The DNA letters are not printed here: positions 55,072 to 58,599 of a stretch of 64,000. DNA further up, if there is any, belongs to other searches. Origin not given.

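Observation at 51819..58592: Tandem duplication of a stand-alone MmeI-like restriction-modification gene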

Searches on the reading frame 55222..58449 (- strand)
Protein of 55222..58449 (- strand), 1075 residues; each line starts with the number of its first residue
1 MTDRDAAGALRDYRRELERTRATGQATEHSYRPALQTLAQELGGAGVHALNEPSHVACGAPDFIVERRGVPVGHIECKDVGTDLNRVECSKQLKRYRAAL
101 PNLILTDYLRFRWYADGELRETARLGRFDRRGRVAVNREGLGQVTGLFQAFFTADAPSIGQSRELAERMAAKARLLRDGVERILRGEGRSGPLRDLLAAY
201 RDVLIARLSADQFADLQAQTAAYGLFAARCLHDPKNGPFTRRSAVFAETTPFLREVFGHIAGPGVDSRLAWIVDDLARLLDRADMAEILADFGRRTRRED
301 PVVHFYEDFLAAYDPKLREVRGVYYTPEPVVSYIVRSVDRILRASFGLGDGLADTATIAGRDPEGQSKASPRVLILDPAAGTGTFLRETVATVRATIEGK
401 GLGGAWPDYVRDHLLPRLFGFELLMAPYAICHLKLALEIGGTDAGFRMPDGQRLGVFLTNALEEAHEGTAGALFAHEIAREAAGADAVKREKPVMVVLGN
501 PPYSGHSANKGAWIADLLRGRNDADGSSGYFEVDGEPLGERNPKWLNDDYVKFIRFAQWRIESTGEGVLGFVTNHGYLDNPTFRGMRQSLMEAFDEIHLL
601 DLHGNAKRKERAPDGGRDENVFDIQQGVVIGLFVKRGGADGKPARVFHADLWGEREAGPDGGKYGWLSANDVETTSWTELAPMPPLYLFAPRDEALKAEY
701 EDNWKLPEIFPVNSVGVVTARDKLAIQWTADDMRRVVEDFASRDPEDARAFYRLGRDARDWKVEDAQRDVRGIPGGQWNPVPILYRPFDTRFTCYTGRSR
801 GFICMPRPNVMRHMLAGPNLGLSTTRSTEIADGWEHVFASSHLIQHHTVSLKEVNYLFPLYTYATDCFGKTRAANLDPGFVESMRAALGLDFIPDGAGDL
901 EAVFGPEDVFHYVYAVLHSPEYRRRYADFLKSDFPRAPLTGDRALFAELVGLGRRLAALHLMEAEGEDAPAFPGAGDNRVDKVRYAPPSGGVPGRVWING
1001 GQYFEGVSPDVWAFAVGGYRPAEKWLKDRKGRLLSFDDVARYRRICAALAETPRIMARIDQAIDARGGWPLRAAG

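Call 6: search_protein_families(library=pfam, proteins=[window:55222-58449:-], max_evalue=0.01)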
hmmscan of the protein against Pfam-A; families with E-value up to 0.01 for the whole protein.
window:55222-58449:- (1075 aa): 3 families
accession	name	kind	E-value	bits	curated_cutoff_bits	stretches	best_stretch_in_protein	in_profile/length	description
PF18135.7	Type_ISP_C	-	1.4e-88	297.7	25.9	1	708-1056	1-340/342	Type ISP C-terminal specificity domain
PF02384.22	N6_Mtase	-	2.2e-06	27.7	20.4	1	299-507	3-139/311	N-6 DNA Methylase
PF20473.4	MmeI_Mtase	-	0.0082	15.8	27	0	372-512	20-154/259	MmeI, DNA-methyltransferase domain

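Call 7: search_protein_families(library=ncbifam, proteins=[window:55222-58449:-], max_evalue=0.01)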
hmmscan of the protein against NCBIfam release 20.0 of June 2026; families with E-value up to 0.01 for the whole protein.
window:55222-58449:- (1075 aa): 1 family
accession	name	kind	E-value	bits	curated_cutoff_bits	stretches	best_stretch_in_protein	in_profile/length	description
NF047738.1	antiphage_MADS2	equivalog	0.003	15.9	720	0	374-398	334-358/654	methylation-associated defense system DNA methyltransferase MAD2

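Call 8: search_protein_families(library=padloc, proteins=[window:55222-58449:-], max_evalue=0.01)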
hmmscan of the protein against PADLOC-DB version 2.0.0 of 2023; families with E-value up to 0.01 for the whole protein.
window:55222-58449:- (1075 aa): 9 families
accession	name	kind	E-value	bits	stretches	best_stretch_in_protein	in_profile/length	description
PDLC03610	REase_MTase_IIG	-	1.4e-278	925.3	2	540-1064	556-1073/1096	Type IIG restriction enzyme-methyltransferase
PDLC03631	REase_MTase_IIG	-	8.2e-110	366.3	1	18-1030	12-987/1086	Type IIG restriction enzyme-methyltransferase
PDLC03597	REase_MTase_IIG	-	7.9e-43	144.3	2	299-733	858-1267/1646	Type IIG restriction enzyme-methyltransferase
PDLC03051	REase_MTase_I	-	1.3e-36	123.3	2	302-729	845-1242/1591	Type I restriction enzyme-methyltransferase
PDLC03621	REase_MTase_IIG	-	1.3e-32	110.8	2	304-650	286-597/1024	Type IIG restriction enzyme-methyltransferase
PDLC04134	mad2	-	3.6e-08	30.7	1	286-649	235-457/492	mads_2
PDLC03021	MTase_I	-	0.0003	17.7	0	374-436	187-246/491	Type I methyltransferase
PDLC03025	MTase_I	-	0.0038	14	0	374-435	185-239/569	Type I methyltransferase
PDLC03338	MTase_II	-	0.0048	13.7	0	374-449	157-229/604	Type II methyltransferase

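Call 9: search_solved_structures(query=window:55222-58449:-, max_evalue=1, show_alignments=2)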
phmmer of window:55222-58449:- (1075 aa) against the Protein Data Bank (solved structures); distinct sequences matched with E-value up to 1: 5.
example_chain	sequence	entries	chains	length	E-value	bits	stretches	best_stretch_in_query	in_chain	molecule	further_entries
7lo5_A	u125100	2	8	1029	7.6e-34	120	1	303-1029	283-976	Site-specific DNA-methyltransferase (adenine-specific)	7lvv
4xqk_A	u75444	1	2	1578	2.4e-32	115.1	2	299-650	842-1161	LlaBIII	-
5ffj_A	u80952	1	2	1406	3e-30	108.1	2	299-635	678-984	Endonuclease and methylase LlaGI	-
2l97_A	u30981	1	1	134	0.26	12.3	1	24-123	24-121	Putative serine protease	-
9pno_A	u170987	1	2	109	0.49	11.4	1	42-122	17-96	Trypsin-like serine protease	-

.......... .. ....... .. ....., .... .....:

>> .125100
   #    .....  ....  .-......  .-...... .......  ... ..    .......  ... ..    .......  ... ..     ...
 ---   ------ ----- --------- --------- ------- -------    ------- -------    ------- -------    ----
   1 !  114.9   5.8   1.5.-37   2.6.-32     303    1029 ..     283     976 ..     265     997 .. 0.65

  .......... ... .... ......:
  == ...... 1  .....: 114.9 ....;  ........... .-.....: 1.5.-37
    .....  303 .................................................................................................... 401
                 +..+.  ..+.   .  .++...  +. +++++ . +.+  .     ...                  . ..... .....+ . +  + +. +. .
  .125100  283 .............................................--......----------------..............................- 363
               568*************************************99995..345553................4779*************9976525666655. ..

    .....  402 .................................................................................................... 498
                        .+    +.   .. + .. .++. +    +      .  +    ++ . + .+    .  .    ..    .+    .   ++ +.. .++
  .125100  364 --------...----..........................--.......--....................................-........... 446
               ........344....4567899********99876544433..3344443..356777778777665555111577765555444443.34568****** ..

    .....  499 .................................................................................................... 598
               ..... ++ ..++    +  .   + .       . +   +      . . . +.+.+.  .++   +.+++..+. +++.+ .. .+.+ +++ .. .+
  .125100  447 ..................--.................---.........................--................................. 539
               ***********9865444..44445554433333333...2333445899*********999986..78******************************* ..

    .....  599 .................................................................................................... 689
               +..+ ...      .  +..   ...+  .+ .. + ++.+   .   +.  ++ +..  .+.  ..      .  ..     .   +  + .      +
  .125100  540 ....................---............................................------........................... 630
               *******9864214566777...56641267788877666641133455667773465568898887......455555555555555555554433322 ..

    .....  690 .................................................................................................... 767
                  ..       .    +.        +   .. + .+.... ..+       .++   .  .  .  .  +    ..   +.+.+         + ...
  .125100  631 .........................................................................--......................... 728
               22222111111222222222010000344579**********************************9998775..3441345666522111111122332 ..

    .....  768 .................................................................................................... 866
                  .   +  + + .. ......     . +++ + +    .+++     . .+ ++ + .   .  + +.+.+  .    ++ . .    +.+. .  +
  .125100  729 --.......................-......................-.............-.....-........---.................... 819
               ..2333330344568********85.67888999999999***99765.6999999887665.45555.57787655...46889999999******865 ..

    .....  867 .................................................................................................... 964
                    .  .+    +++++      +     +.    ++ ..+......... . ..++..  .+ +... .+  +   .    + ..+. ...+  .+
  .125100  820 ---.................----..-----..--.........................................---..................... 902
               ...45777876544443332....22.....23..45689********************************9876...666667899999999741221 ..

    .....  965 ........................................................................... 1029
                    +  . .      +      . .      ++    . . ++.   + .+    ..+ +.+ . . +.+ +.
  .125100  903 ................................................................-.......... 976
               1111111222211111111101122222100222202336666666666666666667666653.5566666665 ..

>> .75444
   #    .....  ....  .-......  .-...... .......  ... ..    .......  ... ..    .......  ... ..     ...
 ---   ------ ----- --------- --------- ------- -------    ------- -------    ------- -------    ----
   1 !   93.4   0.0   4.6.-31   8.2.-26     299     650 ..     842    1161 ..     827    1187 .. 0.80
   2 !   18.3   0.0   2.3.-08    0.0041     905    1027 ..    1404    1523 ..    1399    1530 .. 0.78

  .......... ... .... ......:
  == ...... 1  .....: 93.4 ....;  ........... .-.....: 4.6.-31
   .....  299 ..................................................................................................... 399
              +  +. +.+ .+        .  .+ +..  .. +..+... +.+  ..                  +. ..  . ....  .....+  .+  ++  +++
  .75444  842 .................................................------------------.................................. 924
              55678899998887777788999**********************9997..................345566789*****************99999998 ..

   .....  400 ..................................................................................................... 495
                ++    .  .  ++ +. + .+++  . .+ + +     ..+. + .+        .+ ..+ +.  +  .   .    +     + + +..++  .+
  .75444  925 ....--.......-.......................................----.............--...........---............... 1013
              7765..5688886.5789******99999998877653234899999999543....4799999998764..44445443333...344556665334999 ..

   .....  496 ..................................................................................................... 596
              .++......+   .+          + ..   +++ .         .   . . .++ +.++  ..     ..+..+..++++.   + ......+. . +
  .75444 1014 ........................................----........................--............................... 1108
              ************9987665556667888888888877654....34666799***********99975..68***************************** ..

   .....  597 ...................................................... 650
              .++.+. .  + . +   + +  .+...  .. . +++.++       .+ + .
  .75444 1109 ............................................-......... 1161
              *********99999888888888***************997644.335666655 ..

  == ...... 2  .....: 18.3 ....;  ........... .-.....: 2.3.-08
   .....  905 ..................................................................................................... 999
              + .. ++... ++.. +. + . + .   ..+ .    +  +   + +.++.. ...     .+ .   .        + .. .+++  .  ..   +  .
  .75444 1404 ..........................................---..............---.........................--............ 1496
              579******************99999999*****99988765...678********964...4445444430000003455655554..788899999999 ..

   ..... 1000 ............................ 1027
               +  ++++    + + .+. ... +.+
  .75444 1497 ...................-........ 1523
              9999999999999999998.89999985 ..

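Call 16: find_homologous_proteins(query=window:55222-58449:-, max_evalue=1e-10)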
Query window:55222-58449:- (1075 aa): 7992 proteins with E <= 1e-10 among 8000 candidates; the best 120 are listed.
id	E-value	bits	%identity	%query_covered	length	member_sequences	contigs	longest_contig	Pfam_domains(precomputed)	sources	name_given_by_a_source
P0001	0.0e+0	2494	100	100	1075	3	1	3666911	PF18135.8,PF02384.23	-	-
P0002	0.0e+0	2168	88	100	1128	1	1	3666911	PF18135.8,PF02384.23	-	-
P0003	0.0e+0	2090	84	100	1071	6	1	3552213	PF18135.8,PF02384.23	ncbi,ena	-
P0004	0.0e+0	2081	84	100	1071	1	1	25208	PF18135.8,PF02384.23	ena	-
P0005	0.0e+0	2052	83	99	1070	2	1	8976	PF18135.8,PF02384.23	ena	-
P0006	0.0e+0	2048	83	100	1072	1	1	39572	PF18135.8,PF02384.23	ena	-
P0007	0.0e+0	2022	82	100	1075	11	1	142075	PF18135.8,PF02384.23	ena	-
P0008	0.0e+0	1970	80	100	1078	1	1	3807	PF18135.8,PF02384.23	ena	-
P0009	0.0e+0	1891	78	100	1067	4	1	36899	PF18135.8,PF02384.23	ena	-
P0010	0.0e+0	1865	76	100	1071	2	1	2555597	PF18135.8,PF02384.23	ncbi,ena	-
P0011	0.0e+0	1856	76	100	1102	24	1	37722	PF18135.8,PF02384.23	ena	-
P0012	0.0e+0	1849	76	100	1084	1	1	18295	PF18135.8,PF02384.23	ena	-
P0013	0.0e+0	1843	75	99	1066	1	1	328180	PF18135.8,PF02384.23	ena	-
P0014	0.0e+0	1817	74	100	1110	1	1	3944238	PF18135.8,PF02384.23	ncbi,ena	-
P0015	0.0e+0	1813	74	100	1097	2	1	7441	PF18135.8,PF02384.23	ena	-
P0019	0.0e+0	1801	72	99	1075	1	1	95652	PF18135.8,PF02384.23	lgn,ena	-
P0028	0.0e+0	1768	72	100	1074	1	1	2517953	PF18135.8,PF02384.23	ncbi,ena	-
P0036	0.0e+0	1734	71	99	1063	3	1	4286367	PF18135.8,PF02384.23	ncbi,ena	-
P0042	0.0e+0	1704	68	99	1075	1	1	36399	PF18135.8,PF02384.23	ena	-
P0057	0.0e+0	1673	69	99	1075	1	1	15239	PF18135.8,PF02384.23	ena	-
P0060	0.0e+0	1664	68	100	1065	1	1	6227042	PF18135.8,PF02384.23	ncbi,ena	-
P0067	0.0e+0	1653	69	100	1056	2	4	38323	PF18135.8,PF02384.23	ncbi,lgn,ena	-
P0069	0.0e+0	1653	66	100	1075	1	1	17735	PF18135.8,PF02384.23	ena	-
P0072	0.0e+0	1646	66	100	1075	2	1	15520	PF18135.8,PF02384.23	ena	-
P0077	0.0e+0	1643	66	100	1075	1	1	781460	PF18135.8,PF02384.23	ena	-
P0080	0.0e+0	1640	69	99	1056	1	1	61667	PF18135.8,PF02384.23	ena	-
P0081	0.0e+0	1637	67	100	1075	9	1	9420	PF18135.8,PF02384.23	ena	-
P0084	0.0e+0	1635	69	99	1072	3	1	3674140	PF18135.8,PF02384.23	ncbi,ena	-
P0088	0.0e+0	1633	68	99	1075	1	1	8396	PF18135.8,PF02384.23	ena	-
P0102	0.0e+0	1605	67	99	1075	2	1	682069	PF18135.8,PF02384.23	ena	-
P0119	0.0e+0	1591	67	99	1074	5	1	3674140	PF18135.8,PF02384.23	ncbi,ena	-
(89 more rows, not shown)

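Call 18: find_encoding_contigs(protein=P0084, flank=10000, max_places=3)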
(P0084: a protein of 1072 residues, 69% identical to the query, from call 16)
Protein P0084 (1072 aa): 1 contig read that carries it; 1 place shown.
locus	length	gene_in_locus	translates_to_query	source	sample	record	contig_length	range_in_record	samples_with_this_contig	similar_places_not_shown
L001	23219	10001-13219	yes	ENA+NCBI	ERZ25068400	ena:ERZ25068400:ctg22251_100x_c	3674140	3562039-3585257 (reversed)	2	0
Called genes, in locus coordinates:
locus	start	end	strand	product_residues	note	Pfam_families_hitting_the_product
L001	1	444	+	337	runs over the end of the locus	PF07685:GATase_3 (weak), PF13507:GATase_5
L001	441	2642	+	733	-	PF18072:FGAR-AT_linker, PF00586:AIRS, PF02769:AIRS_C, PF00586:AIRS, PF02769:AIRS_C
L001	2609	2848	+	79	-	PF01722:BolA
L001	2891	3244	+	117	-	PF00462:Glutaredoxin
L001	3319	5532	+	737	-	PF12801:Fer4_5, PF27538:NosR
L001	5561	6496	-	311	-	PF02899:Phage_int_SAM_1, PF00589:Phage_integrase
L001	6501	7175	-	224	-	PF00923:TAL_FSA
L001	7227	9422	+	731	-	PF17764:PriA_3primeBD, PF00270:DEAD, PF04851:ResIII, PF18319:Zn_ribbon_PriA, PF18074:PriA_C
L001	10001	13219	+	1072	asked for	PF02384:N6_Mtase (weak), PF18135:Type_ISP_C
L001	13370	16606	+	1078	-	PF02384:N6_Mtase (weak), PF18135:Type_ISP_C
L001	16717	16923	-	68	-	PF01850:PIN (weak)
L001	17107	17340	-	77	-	-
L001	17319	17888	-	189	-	-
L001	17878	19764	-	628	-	PF03235:GmrSD_N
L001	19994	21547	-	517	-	PF20154:LNT_N, PF00795:CN_hydrolase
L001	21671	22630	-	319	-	PF00571:CBS, PF03471:CorC_HlyC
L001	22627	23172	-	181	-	PF02130:YbeY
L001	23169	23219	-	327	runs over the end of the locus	PF02562:PhoH, PF13604:AAA_30 (weak), PF13245:AAA_19 (weak)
